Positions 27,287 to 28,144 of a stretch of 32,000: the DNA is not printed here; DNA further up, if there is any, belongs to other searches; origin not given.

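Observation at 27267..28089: tRNA-Arg(UCU) gene split by an ORF-bearing group I intron between anticodon positions 34 and 35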

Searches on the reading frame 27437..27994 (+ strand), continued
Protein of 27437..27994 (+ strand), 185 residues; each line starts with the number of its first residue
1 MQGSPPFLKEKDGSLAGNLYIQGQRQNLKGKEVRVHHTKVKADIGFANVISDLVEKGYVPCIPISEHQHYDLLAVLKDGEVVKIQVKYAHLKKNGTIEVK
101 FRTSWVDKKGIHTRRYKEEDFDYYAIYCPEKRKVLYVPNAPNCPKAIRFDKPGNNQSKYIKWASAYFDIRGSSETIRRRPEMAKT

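Call 62: find_related_loci(query=A1, collection=viral_contigs, flank=1200)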
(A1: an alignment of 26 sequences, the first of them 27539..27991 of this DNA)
Query A1 (151 aa) in viral_contigs; peptide patterns used: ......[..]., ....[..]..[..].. (x = any residue, [..] = any of these).
337 stretches matched a pattern; 50 encode a relative of the query (tblastn E <= 1e-3); 50 distinct loci.
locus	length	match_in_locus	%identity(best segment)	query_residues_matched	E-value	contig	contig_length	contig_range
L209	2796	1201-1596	41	2-133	4e-30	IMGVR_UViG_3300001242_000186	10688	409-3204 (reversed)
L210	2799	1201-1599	45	2-135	5e-30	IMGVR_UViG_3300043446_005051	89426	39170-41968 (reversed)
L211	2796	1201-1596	40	2-133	7e-30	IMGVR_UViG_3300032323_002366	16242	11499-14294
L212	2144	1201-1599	44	2-135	1e-29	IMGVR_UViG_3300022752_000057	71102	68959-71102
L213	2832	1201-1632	40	2-146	4e-29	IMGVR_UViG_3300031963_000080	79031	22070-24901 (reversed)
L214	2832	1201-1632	40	2-146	4e-29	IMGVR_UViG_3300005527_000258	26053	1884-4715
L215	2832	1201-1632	40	2-146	4e-29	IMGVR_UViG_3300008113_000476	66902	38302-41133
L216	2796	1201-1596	42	2-132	2e-28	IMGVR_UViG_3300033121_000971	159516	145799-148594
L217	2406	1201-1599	43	2-135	3e-28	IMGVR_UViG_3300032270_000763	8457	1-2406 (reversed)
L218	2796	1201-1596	41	2-133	5e-28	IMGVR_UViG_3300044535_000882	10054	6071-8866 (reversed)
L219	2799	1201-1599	41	2-135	2e-27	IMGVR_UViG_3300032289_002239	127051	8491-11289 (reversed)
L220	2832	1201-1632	39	2-146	2e-27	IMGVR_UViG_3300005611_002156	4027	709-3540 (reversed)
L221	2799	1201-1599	39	2-135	3e-27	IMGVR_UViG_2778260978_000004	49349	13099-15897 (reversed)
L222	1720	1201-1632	39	2-146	3e-27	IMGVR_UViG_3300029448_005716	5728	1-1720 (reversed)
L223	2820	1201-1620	41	2-142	3e-27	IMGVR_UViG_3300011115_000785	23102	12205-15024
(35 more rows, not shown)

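Call 66: find_encoding_contigs(protein=P0001, flank=1500, max_places=6)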
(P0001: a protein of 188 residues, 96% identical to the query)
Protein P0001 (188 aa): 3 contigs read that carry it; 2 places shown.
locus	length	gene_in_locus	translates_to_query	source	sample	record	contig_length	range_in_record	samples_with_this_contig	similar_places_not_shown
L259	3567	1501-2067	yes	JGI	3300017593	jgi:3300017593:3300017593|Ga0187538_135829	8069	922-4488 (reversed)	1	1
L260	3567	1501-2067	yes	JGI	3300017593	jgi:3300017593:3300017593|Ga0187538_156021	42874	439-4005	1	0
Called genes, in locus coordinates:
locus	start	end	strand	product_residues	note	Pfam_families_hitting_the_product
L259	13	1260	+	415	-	PF07498:Rho_N, PF07497:Rho_RNA_bind, PF00006:ATP-synt_ab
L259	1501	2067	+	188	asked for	PF11645:PDDEXK_5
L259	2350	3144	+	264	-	PF03446:NAD_binding_2, PF03807:F420_oxidored, PF14748:P5CR_dimer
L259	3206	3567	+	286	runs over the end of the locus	PF01048:PNP_UDP_1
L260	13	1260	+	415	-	PF07498:Rho_N, PF07497:Rho_RNA_bind, PF00006:ATP-synt_ab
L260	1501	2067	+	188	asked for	PF11645:PDDEXK_5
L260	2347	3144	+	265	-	PF03446:NAD_binding_2, PF03807:F420_oxidored, PF14748:P5CR_dimer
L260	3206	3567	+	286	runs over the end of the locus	PF01048:PNP_UDP_1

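Call 67: find_encoding_contigs(protein=window:27437-27994:+, flank=1500, max_places=8)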
Protein window:27437-27994:+ (185 aa): 5 contigs read that carry it; 2 places shown.
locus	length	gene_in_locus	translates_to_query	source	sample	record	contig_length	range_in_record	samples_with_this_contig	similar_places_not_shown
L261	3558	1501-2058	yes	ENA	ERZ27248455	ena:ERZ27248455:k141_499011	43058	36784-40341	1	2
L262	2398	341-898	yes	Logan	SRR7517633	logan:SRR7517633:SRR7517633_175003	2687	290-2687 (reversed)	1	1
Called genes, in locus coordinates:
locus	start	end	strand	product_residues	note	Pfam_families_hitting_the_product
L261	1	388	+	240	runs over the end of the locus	PF01138:RNase_PH, PF03725:RNase_PH_C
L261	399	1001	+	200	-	PF01725:Ham1p_like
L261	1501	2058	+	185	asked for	PF11645:PDDEXK_5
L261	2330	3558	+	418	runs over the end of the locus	-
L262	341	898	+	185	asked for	PF11645:PDDEXK_5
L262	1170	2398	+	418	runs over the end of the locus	-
